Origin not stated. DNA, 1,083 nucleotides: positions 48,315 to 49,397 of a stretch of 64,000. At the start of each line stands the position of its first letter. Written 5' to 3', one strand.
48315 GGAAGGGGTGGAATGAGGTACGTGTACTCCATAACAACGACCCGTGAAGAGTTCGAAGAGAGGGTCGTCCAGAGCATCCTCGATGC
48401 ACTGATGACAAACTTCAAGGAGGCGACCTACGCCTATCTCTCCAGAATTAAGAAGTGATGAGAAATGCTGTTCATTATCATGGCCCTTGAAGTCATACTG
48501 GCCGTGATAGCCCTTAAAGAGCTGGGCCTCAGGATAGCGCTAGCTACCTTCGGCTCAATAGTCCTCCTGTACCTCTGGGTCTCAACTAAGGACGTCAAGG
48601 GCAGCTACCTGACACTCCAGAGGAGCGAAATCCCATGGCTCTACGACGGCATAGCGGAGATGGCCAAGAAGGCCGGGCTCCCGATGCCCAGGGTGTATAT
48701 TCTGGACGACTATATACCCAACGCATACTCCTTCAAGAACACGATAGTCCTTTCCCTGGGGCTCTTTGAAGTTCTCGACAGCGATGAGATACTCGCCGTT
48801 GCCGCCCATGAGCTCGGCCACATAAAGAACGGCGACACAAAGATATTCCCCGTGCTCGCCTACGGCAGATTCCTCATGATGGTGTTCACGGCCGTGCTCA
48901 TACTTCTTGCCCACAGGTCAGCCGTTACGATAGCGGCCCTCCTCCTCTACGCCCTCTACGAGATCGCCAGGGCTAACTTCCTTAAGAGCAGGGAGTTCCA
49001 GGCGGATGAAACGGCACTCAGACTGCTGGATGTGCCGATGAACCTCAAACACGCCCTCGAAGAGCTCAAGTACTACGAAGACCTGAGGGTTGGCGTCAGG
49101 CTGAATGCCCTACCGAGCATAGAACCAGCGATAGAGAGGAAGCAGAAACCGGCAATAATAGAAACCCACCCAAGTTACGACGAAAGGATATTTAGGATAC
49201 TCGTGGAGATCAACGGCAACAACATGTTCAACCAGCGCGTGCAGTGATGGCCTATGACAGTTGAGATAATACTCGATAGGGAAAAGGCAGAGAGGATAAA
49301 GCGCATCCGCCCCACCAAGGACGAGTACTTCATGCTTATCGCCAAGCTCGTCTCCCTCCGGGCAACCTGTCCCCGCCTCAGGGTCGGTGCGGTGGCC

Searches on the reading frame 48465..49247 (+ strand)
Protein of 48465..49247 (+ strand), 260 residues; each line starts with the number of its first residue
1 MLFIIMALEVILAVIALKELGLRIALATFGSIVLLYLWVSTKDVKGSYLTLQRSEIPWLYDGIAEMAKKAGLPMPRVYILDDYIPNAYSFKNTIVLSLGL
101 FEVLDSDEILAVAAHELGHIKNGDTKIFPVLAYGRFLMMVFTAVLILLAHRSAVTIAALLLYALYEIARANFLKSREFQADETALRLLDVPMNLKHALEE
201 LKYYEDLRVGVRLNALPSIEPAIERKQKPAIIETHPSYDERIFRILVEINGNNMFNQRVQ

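Call 36: find_encoding_contigs(protein=window:48465-49247:+, flank=10000, max_places=10)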
Protein window:48465-49247:+ (260 aa): 12 contigs read that carry it; 9 places shown.
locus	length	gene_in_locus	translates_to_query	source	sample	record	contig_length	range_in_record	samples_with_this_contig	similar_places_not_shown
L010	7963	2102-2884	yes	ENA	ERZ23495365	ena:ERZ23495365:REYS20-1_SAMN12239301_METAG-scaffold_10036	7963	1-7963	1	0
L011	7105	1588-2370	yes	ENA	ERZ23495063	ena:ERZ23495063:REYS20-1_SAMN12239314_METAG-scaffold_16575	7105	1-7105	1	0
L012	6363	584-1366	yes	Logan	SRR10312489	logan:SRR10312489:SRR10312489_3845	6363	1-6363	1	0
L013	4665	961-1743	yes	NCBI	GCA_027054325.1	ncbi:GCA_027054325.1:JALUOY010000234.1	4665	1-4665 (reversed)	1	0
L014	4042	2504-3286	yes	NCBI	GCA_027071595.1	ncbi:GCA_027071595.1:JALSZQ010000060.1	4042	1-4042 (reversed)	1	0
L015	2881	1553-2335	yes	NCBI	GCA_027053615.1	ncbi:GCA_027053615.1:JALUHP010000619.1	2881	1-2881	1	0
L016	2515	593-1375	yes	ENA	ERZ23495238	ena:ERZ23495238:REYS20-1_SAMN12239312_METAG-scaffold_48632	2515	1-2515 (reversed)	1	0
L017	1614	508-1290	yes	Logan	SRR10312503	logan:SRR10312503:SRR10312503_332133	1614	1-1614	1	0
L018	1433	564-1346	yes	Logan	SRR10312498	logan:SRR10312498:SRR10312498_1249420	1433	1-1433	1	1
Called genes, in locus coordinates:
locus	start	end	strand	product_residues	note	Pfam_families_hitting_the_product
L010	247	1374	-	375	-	PF04055:Radical_SAM, PF13186:SPASM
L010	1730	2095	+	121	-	PF03965:Penicillinase_R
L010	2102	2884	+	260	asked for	PF01435:Peptidase_M48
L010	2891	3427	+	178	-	PF00383:dCMP_cyt_deam_1, PF14437:MafB19-deam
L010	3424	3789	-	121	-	PF10066:DUF2304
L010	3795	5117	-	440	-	PF00702:Hydrolase, PF13419:HAD_2, PF13242:Hydrolase_like (weak), PF00535:Glycos_transf_2, PF13641:Glyco_tranf_2_3 (weak)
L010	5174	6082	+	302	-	PF00953:Glycos_transf_4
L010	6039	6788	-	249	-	PF21350:Cas6_I-A, PF01881:Cas_Cas6_C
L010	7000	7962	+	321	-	?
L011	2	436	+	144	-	?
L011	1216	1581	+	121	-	PF03965:Penicillinase_R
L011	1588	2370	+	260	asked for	PF01435:Peptidase_M48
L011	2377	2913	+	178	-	PF00383:dCMP_cyt_deam_1, PF14437:MafB19-deam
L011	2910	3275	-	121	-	PF10066:DUF2304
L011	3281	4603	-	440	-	PF00702:Hydrolase, PF13419:HAD_2, PF13242:Hydrolase_like (weak), PF00535:Glycos_transf_2, PF13641:Glyco_tranf_2_3 (weak)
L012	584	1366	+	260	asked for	PF01435:Peptidase_M48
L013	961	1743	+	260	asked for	PF01435:Peptidase_M48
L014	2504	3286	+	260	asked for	PF01435:Peptidase_M48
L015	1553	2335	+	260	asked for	PF01435:Peptidase_M48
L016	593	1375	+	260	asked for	PF01435:Peptidase_M48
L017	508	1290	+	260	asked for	PF01435:Peptidase_M48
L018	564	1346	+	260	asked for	PF01435:Peptidase_M48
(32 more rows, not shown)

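Call 105: list_cluster_members(proteins=[window:48465-49247:+, window:49254-49790:+, window:5042-6169:+, window:37213-38466:+, window:31246-32808:+, window:42885-43871:+])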
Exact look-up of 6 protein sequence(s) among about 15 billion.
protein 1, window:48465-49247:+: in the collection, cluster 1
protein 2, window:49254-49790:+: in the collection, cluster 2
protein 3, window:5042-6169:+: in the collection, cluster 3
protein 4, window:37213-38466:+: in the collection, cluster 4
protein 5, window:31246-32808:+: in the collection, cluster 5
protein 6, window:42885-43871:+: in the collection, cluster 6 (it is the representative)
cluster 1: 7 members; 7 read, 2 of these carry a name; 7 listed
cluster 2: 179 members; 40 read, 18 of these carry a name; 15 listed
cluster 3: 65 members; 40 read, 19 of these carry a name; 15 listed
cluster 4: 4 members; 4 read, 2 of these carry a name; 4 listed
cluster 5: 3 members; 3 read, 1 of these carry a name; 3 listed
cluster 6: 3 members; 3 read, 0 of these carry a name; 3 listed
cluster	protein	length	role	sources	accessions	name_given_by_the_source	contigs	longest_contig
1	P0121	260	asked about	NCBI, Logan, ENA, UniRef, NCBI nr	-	-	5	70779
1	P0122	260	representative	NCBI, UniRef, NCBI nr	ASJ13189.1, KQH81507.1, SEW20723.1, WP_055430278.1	M48 family metallopeptidase [Thermococcus thioreducens] | Zinc metallopeptidase n=1 Tax=Thermococcus thioreducens TaxID=277988 ... | M48 family metalloprotease [Thermococcus thioreducens]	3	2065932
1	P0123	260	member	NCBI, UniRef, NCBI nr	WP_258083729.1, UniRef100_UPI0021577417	M48 family metallopeptidase [Thermococcus thermotolerans] | M48 family metallopeptidase n=1 Tax=Thermococcus thermotolerans TaxID=2969672 ... | M48 family metalloprotease [Thermococcus thermotolerans]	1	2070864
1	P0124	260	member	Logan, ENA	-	-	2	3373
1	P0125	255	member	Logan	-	-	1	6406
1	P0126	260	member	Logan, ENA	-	-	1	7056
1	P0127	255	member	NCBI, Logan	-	-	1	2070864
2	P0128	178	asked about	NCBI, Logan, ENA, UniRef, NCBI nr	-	-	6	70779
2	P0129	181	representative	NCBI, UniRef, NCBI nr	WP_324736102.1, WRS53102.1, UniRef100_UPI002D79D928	cytidine/deoxycytidylate deaminase family protein [Thermococcus sp. SY098] | deoxycytidylate deaminase n=1 Tax=Thermococcus sp. SY098 TaxID=3111325 RepID=UPI002D79D928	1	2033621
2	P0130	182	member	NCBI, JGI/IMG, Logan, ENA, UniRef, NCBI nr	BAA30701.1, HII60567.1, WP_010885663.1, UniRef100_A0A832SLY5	deoxycytidylate deaminase [Pyrococcus horikoshii] | dCMP deaminase n=2 Tax=Pyrococcus horikoshii TaxID=53953 RepID=A0A832SLY5_PYRHR | cytidine/deoxycytidylate deaminase family protein [Pyrococcus horikoshii]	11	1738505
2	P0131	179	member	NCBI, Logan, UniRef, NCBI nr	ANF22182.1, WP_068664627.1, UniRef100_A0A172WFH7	deoxycytidylate deaminase [Thermococcus piezophilus] | dCMP deaminase n=1 Tax=Thermococcus piezophilus TaxID=1712654 RepID=A0A172WFH7_9EURY | cytidine/deoxycytidylate deaminase family protein [Thermococcus piezophilus]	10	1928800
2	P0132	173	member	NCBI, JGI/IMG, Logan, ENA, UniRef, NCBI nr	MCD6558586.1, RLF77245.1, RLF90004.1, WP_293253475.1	dCMP deaminase [Thermococci archaeon] | deoxycytidylate deaminase n=1 Tax=Palaeococcus sp. (in: euryarchaeotes) TaxID=2820298 ... | cytidine/deoxycytidylate deaminase family protein [Palaeococcus sp. (in: euryarchaeotes)]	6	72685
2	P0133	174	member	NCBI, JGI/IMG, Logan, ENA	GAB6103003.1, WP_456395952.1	cytidine/deoxycytidylate deaminase family protein [Thermococcus atlanticus]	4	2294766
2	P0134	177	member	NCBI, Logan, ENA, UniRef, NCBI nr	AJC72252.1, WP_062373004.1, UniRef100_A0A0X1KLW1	dCMP deaminase [Thermococcus guaymasensis DSM 11113] | dCMP deaminase n=1 Tax=Thermococcus guaymasensis DSM 11113 TaxID=1432656 ... | cytidine/deoxycytidylate deaminase family protein [Thermococcus guaymasensis]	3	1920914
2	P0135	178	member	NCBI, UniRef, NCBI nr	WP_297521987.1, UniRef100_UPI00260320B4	cytidine/deoxycytidylate deaminase family protein [Thermococcus sp.] | deoxycytidylate deaminase n=1 Tax=Thermococcus sp. TaxID=35749 RepID=UPI00260320B4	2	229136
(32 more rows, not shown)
